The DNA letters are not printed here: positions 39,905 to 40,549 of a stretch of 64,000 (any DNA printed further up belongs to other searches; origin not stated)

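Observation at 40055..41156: Three extra, translationally coupled small genes are inserted between grpE and dnaK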

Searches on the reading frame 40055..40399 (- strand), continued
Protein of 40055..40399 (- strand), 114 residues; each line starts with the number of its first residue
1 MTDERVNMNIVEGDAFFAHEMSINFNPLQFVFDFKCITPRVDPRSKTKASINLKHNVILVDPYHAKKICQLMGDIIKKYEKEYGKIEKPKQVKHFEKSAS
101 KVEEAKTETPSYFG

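Call 27: fold_search(model_id=the predicted structure, library=pdb)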
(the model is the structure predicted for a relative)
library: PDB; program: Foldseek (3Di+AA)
matches with E <= 10: 528; with E <= 0.001: 0
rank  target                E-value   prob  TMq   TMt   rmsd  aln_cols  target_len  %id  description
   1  8asw_A                7.4e-01  0.21  0.19  0.03   7.9        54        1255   17  Cryo-EM structure of yeast Elp123 in complex with alanine tRNA (released 2022-12-07)
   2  5fs4_A                8.4e-01  0.47  0.29  0.28   8.3        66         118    8  Bacteriophage AP205 coat protein (released 2016-09-21)
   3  8f8q_G                8.9e-01  0.18  0.23  0.12  12.8        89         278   10  Cryo-EM structure of the CapZ-capped barbed end of F-actin (released 2023-06-07)
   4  3lk4_1                9.5e-01  0.20  0.24  0.13  12.2        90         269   11  Crystal structure of CapZ bound to the uncapping motif from CD2AP (released 2010-04-07)
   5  7ds3_A                9.5e-01  0.18  0.24  0.12  12.6        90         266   11  Crystal structure of actin capping protein in complex with twinflin-2 C-terminus tail (released 2021-03-03)
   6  9dei_L                1.0e+00  0.28  0.27  0.23   5.0        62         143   14  Trypanosoma brucei mitochondrial RNA-editing catalytic complex 1, U-deletion (RECC1) (released 2026-01-21)
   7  1izn_B                1.1e+00  0.21  0.25  0.12  16.3       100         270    9  Crystal Structure of Actin Filament Capping Protein CapZ (released 2003-04-08)
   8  9ec0_C                1.1e+00  0.16  0.23  0.12  12.4        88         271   10  Structure of the CARMIL dimer bound to Capping Protein (released 2026-01-21)
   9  9y9l_Y                1.1e+00  0.15  0.23  0.11  12.8        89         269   10  CP at the barbed end with one cofilin on second-to-last subunit (released 2026-03-04)
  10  8u72_D                1.1e+00  0.21  0.22  0.07  14.9        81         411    6  Cryo-EM structure of the SPARTA oligomer with guide RNA and target DNA (released 2024-06-12)
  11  3aa1_A                1.2e+00  0.16  0.25  0.13  14.4        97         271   10  Crystal structure of Actin capping protein in complex with the Cp-binding motif derived from CKIP-1 (released 2010-08-04)
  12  7ds2_A                1.3e+00  0.16  0.24  0.12  12.6        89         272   10  Crystal structure of actin capping protein in complex with twinflin-1 C-terminus tail (released 2021-03-03)
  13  7t5q_J                1.3e+00  0.13  0.22  0.10  17.8       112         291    9  Cryo-EM Structure of a Transition State of Arp2/3 Complex Activation (released 2023-06-14)
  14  6f1t_L                1.3e+00  0.09  0.18  0.10  14.7        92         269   11  Cryo-EM structure of two dynein tail domains bound to dynactin and BICDR1 (released 2018-01-17)
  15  8esd_N                1.4e+00  0.30  0.29  0.20   6.2        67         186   12  Crystal structure of COMMD7-COMMD9-COMMD5-COMMD10 tetramer (released 2023-05-24)
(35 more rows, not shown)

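Call 29: search_protein_representatives(alignment_id=A2)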
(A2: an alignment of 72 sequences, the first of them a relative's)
Query: 72 sequences, 117 profile positions. Proteins with E-value up to 0.001 (for the whole library): 224; up to 1e-10: 108; up to 1e-30: 12. The best 150 are listed.
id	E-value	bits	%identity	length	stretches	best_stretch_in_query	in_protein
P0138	9.5e-47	173.7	-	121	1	3-117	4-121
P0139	3.8e-41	155.6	-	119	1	3-117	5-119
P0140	3.2e-40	152.7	-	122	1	1-117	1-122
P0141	2.8e-36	140.0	-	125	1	2-111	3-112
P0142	5.1e-36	139.1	-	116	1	1-117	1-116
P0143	8.1e-33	128.8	-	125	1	4-117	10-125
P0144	2.5e-32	127.2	-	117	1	1-117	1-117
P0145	3.9e-32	126.6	-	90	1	28-117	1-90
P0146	3.9e-32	126.6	-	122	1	3-117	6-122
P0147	8.0e-32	125.6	-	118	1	3-90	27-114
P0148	2.4e-31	124.1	-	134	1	1-75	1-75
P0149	4.1e-31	123.3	-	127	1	29-117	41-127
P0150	2.6e-30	120.7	-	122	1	3-103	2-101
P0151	3.5e-29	117.1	-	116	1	4-116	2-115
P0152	3.8e-29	116.9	-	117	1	3-117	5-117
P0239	1.4e-11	60.4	-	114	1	16-117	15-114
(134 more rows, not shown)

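Call 33: find_homologous_proteins(query=A4, max_evalue=0.001)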
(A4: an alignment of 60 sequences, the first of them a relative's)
Query A4 (60 sequences) (114 aa, profile of the alignment): 11 proteins with E <= 0.001 among 493 candidates.
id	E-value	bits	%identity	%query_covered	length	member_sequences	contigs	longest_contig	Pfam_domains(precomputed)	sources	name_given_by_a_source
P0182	3.2e-33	132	100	100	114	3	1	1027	PF11950.14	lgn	-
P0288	4.9e-33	131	86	100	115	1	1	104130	PF11950.14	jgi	-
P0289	4.4e-30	122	47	100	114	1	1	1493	PF11950.14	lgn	-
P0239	1.1e-29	120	32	69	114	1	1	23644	PF11950.14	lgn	-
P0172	6.8e-29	118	29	85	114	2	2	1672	-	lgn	-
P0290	3.0e-26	109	28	86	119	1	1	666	-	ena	-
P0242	4.3e-22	96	27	68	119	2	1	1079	-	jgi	jgi:hypothetical protein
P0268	1.3e-20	91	21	92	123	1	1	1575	-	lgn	-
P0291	1.3e-16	78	-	-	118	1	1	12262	PF11950.14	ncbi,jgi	jgi:hypothetical protein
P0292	1.3e-16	78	-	-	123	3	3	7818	-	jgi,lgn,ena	-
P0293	6.1e-15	73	-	-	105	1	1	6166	-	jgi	jgi:hypothetical protein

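Call 34: find_encoding_contigs(protein=P0288, flank=8000, max_places=2)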
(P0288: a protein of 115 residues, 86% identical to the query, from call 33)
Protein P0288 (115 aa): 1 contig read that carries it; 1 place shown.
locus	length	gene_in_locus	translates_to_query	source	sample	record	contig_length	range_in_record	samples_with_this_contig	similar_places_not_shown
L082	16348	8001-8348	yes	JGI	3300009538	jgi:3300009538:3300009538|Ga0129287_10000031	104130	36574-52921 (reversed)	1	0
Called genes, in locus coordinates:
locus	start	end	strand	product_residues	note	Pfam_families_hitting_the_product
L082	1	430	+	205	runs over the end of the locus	-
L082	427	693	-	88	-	-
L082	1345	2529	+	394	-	PF00155:Aminotran_1_2 (weak), PF00266:Aminotran_5, PF01041:DegT_DnrJ_EryC1 (weak)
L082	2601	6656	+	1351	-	-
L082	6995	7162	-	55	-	-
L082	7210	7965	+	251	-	PF01022:HTH_5 (weak), PF12802:MarR_2 (faint), PF02830:V4R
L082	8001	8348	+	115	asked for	PF11950:DUF3467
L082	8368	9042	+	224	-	PF04536:TPM_phosphatase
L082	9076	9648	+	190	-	PF04011:LemA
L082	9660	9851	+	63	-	PF22570:LiaF-TM (weak)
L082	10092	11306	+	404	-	PF27218:MJ0043_C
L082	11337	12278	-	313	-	-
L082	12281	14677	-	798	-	-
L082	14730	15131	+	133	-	PF13298:LigD_N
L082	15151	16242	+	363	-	PF01264:Chorismate_synt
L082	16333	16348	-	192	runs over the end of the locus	-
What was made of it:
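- In L082 a different HTH_5+V4R regulator lies 35 nt upstream of DUF3467 (call 34).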

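Call 35: find_encoding_contigs(protein=P0239, flank=8000, max_places=2)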
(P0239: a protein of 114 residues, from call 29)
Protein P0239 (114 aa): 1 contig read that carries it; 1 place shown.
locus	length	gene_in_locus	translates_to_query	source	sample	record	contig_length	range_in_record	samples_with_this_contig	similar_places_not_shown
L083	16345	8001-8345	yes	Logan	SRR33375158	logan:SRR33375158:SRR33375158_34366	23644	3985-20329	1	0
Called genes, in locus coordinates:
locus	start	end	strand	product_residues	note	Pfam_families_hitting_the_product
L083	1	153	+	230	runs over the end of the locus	PF13462:Thioredoxin_4, PF01323:DSBA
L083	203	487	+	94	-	-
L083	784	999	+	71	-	-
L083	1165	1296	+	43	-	-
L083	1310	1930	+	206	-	-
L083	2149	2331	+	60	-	-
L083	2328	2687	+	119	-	-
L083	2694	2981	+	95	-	-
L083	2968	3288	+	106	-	-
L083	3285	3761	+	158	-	-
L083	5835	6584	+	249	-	-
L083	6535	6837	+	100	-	-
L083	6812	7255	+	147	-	-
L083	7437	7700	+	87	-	-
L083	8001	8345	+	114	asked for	PF11950:DUF3467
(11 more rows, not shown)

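Call 36: find_encoding_contigs(protein=P0291, flank=8000, max_places=2)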
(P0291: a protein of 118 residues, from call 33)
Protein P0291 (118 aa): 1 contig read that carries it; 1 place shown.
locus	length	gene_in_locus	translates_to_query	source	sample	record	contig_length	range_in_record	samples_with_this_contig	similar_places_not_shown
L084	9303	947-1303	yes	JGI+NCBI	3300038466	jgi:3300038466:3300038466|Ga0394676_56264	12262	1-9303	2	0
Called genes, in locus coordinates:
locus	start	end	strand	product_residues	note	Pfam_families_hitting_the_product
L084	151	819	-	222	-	PF01866:Diphthamide_syn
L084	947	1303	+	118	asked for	PF11950:DUF3467 (weak)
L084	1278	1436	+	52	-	-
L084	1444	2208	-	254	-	PF13482:RNase_H_2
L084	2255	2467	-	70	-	PF00808:CBFD_NFYB_HMF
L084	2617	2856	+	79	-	-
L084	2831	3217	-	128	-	-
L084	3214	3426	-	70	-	-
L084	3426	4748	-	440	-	PF02779:Transket_pyr, PF02780:Transketolase_C, PF22613:Transketolase_C_1 (weak)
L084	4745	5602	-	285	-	PF13292:DXP_synthase_N, PF00456:Transketolase_N, PF00676:E1_dh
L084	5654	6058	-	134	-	PF00834:Ribul_P_3_epim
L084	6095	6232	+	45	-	-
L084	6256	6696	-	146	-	PF02502:LacAB_rpiB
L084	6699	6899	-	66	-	PF00462:Glutaredoxin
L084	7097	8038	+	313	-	PF01087:GalP_UDP_transf, PF16285:DUF4931_N (weak), PF16268:DUF4921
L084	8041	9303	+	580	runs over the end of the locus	PF06202:GDE_C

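Call 41: find_related_loci(query=A6, collection=metagenome_contigs, flank=8000)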
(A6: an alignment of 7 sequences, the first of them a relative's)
Query A6 (116 aa) in metagenome_contigs; peptide patterns used: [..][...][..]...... (x = any residue, [..] = any of these).
600 stretches matched a pattern (row limit reached: there are more); 132 encode a relative of the query (tblastn E <= 1e-3); the best 80 are kept; 80 distinct loci.
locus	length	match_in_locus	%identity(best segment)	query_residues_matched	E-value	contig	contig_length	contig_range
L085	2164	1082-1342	49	2-88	1e-25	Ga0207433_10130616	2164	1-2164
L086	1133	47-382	44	2-116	2e-25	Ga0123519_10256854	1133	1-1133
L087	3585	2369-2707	38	2-116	1e-24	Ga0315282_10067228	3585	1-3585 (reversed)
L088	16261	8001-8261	48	4-90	2e-25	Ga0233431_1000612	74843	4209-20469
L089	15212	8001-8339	41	2-116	2e-24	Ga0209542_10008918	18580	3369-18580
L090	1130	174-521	45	1-116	1e-24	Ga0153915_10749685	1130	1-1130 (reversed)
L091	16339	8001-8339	41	2-116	5e-24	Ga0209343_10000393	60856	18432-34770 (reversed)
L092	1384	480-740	44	4-90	6e-24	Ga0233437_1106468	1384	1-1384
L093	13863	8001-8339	43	2-116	1e-23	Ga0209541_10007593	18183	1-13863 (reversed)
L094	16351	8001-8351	42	1-116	2e-23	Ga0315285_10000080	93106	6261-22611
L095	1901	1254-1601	43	1-116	1e-23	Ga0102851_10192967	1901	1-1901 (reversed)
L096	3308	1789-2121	41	4-116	8e-23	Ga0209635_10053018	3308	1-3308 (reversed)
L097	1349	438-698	45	2-88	1e-22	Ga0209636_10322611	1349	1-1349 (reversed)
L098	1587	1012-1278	45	2-90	1e-22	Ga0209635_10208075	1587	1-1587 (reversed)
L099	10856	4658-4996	42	2-116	2e-22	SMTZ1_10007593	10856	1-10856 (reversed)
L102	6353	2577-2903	40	4-116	5e-20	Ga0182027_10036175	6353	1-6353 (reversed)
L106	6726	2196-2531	39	1-116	7e-19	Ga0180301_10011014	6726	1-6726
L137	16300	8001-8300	28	20-115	3e-7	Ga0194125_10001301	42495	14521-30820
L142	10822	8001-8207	35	16-93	1e-6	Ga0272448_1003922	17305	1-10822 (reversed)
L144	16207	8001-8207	35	16-93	1e-6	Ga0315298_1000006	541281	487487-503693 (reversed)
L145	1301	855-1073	32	16-97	1e-6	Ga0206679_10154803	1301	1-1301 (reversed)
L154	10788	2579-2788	27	20-98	3e-6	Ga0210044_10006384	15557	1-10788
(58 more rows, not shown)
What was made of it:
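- Tried and rejected: A narrower alignment worked (call 41).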

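Call 45: search_protein_families(library=pfam, proteins=[L099:2368-4650:+, L142:6335-7867:+, L154:130-1725:+, L090:526-1023:+, L088:4527-4922:+, L145:388-795:+, L102:2093-2542:+, L144:10204-12240:+, L137:9787-10323:-, L106:2548-3213:-], max_evalue=0.001)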
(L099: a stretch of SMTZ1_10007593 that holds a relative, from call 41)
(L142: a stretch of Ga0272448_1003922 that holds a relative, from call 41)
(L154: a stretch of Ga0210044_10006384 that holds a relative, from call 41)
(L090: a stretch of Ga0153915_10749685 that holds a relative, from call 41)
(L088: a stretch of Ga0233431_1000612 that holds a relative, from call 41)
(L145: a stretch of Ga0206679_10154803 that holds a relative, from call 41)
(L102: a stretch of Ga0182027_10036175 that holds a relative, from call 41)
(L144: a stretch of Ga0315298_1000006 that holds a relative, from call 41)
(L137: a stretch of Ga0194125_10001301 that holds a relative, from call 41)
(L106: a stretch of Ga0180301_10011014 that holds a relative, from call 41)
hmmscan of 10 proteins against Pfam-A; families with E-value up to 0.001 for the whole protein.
L099:2368-4650:+ (761 aa): 41 families (the best 25 are shown)
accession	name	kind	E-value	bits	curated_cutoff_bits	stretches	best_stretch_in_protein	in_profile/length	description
PF00004.35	AAA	-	2.2e-96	319.8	21.2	2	244-373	1-130/131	ATPase family associated with various cellular activities (AAA)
PF17862.7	AAA_lid_3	-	1.6e-30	104.7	27.2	2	672-707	2-37/45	AAA+ lid domain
PF02359.24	CDC48_N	-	5.3e-22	78.2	35.1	1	7-90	1-83/85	Cell division protein 48 (CDC48), N-terminal domain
PF05496.18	RuvB_N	-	1.6e-14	54.4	27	2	242-319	34-103/159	Holliday junction DNA helicase RuvB P-loop domain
PF13191.12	AAA_16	-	3.6e-13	50.8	32.6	2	241-346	24-137/167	AAA ATPase domain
PF06068.19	TIP49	-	1.8e-12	47.5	23.8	1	242-287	51-98/347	TIP49 P-loop domain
PF07728.20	AAA_5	-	4.9e-12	46.5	22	2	519-630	2-125/139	AAA domain (dynein-related subfamily)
PF07724.20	AAA_2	-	4.8e-10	40.1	27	0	244-341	6-105/166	AAA domain (Cdc48 subfamily)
PF13401.12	AAA_22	-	1.6e-09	38.6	27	0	518-550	7-42/130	AAA domain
PF13173.12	AAA_14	-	2.8e-09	37.5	27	0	244-324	5-86/129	AAA domain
PF13521.12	AAA_28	-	6.2e-09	36.7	27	0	519-554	2-37/164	AAA domain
PF13671.12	AAA_33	-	1.1e-08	35.9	27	0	244-288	2-44/143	AAA domain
PF02933.23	CDC48_2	-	1.9e-08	34.2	22.4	1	115-195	9-63/64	Cell division protein 48 (CDC48), domain 2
PF13238.12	AAA_18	-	5.6e-08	33.7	29.4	0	519-546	1-30/128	AAA domain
PF20720.3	nSTAND3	-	8e-08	32.6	27.2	0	244-387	20-152/155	Novel STAND NTPase 3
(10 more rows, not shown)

L142:6335-7867:+ (511 aa): 20 families
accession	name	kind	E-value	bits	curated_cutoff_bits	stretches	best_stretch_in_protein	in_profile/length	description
PF14559.12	TPR_19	-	3e-27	95.2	25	3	172-229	7-65/68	Tetratricopeptide repeat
PF07719.23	TPR_2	-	4.8e-25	86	27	1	388-419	3-34/34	Tetratricopeptide repeat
PF13431.12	TPR_17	-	4.1e-24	83.2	24.4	1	375-406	2-33/34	Tetratricopeptide repeat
PF13428.12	TPR_14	-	1e-21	75.6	23.5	1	78-114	7-43/44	Tetratricopeptide repeat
PF13432.12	TPR_16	-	3.1e-21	75.9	32.7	1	358-419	3-64/65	Tetratricopeptide repeat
PF13414.12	TPR_11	-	1.5e-20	73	26.8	2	400-431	8-39/42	TPR repeat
PF13181.12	TPR_8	-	7.5e-18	63.6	25.7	0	195-222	6-33/34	Tetratricopeptide repeat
PF23914.1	TPR_CcmH_CycH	-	2.8e-15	56.9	42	1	84-140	28-84/158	Cytochrome c-type biogenesis protein H TPR domain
PF13371.12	TPR_9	-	1.5e-14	54.2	35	1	458-502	9-53/73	Tetratricopeptide repeat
PF13176.12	TPR_7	-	1.8e-14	52.9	27.9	0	193-223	2-32/36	Tetratricopeptide repeat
PF00515.34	TPR_1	-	3.5e-14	52.4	27.8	1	389-419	4-34/34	Tetratricopeptide repeat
PF13424.12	TPR_12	-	8.8e-14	51.9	30.1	1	156-221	8-76/77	Tetratricopeptide repeat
PF12895.13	ANAPC3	-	3e-09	37.5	27.2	0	78-121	29-71/82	Anaphase-promoting complex, cyclosome, subunit 3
PF20308.4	TPR-S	-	1e-08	36.1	27.6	0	402-503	2-77/102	Tetratricopeptide Repeats-Sensor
PF03704.23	BTAD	-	2.9e-07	31.4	22.1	0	324-375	68-119/146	Bacterial transcriptional activator domain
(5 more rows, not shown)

L154:130-1725:+ (532 aa): 18 families
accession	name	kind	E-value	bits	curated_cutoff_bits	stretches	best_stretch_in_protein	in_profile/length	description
PF07719.23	TPR_2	-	9.8e-32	106.9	27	3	305-338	1-34/34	Tetratricopeptide repeat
PF13432.12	TPR_16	-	5.1e-30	104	32.7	1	350-406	8-64/65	Tetratricopeptide repeat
PF00515.34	TPR_1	-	1.1e-28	98.2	27.8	2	305-338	1-34/34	Tetratricopeptide repeat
PF13431.12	TPR_17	-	1.6e-28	96.9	24.4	0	293-325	1-33/34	Tetratricopeptide repeat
PF13428.12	TPR_14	-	6.3e-20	70.1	23.5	0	410-449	4-43/44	Tetratricopeptide repeat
PF13181.12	TPR_8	-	4.5e-18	64.3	25.7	0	138-165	7-34/34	Tetratricopeptide repeat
PF14559.12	TPR_19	-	1.6e-16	60.8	25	0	219-266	10-57/68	Tetratricopeptide repeat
PF13414.12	TPR_11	-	1.7e-16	60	26.8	1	278-313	1-36/42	TPR repeat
PF13424.12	TPR_12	-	4.3e-16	59.3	30.1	0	238-297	7-71/77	Tetratricopeptide repeat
PF23914.1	TPR_CcmH_CycH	-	1.4e-13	51.4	42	1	195-296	45-146/158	Cytochrome c-type biogenesis protein H TPR domain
PF13174.12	TPR_6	-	1e-10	41.9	26.3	0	308-337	3-32/33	Tetratricopeptide repeat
PF12895.13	ANAPC3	-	2.1e-08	34.8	27.2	0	314-362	32-79/82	Anaphase-promoting complex, cyclosome, subunit 3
PF13176.12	TPR_7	-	2.4e-07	30.7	27.9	0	309-336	3-32/36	Tetratricopeptide repeat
PF13374.12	TPR_10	-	2.4e-05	24.6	27.5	0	308-334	12-38/42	Tetratricopeptide repeat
PF17874.7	TPR_MalT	-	3.4e-05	23.7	45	0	264-366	33-149/336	MalT-like TPR region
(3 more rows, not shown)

L090:526-1023:+ (166 aa): 0 families

L088:4527-4922:+ (132 aa): 0 families

L145:388-795:+ (136 aa): 1 family
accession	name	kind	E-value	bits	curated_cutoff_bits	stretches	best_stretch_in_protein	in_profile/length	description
PF17915.7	zf_Rg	-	0.00013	21.7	25.5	1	2-30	5-31/49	Reverse gyrase zinc finger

L102:2093-2542:+ (150 aa): 0 families

L144:10204-12240:+ (679 aa): 0 families

L137:9787-10323:- (179 aa): 1 family
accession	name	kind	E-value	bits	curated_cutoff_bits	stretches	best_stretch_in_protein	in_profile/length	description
PF00227.31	Proteasome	-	2.7e-26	92.8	22.4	1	7-177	3-187/189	Proteasome subunit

L106:2548-3213:- (222 aa): 1 family
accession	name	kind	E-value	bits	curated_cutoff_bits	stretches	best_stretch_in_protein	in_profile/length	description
PF00696.33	AA_kinase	-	4.3e-25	89.3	24.9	1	4-200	2-234/234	Amino acid kinase family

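Call 62: fold_search(model_id=the predicted structure, library=viral)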
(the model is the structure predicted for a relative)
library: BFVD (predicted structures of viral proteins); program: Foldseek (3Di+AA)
matches with E <= 10: 786; with E <= 0.001: 0
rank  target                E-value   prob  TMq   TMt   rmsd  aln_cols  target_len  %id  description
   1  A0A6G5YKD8            6.8e-02  0.57  0.28  0.20  10.8       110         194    8  (no name in the UniProt tables at hand)
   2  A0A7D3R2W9            9.3e-02  0.18  0.23  0.06  25.9       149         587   10  Uncharacterized protein [Fadolivirus FV1/VV64]
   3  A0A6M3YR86            9.9e-02  0.51  0.25  0.26  10.0       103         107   14  (no name in the UniProt tables at hand)
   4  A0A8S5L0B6            1.2e-01  0.92  0.34  0.32   9.2        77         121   14  Coat protein [ssRNA phage SRR5208570_3]
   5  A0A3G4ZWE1            1.4e-01  0.15  0.18  0.13  21.8       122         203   13  Uncharacterized protein [Faunusvirus sp.]
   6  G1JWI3                1.6e-01  0.30  0.20  0.24  15.5        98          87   12  Uncharacterized protein [Mycobacterium phage Patience]
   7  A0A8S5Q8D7            1.6e-01  0.30  0.23  0.29  16.1       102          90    9  Uncharacterized protein [Siphoviridae sp. ct2ZW1]
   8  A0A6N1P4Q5            1.9e-01  0.63  0.26  0.08  10.5        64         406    8  VV A32 virion packaging ATPase [Tupanvirus soda lake]
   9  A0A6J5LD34            1.9e-01  0.14  0.17  0.17  18.3       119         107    9  Uncharacterized protein [uncultured Caudovirales phage]
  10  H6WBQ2                2.0e-01  0.97  0.37  0.54   5.8        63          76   10  Uncharacterized protein [Rhodobacter phage RcapNL]
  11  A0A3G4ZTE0            2.1e-01  0.38  0.28  0.17  15.8       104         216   12  Uncharacterized protein [Edafosvirus sp.]
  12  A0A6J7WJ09            2.4e-01  0.47  0.26  0.19  20.0       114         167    6  Uncharacterized protein [uncultured Caudovirales phage]
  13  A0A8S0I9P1            2.5e-01  0.75  0.26  0.49   3.4        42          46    7  (no name in the UniProt tables at hand)
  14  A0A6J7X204            2.5e-01  0.33  0.25  0.26   8.0        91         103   12  Uncharacterized protein [uncultured Caudovirales phage]
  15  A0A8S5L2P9            2.5e-01  0.30  0.26  0.23   8.9        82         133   11  Coat protein [ssRNA phage Zoerhiza.1_1]
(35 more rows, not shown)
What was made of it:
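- The weak Foldseek neighbours are RNA-binding ssRNA-phage coat proteins (calls 27, 62).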
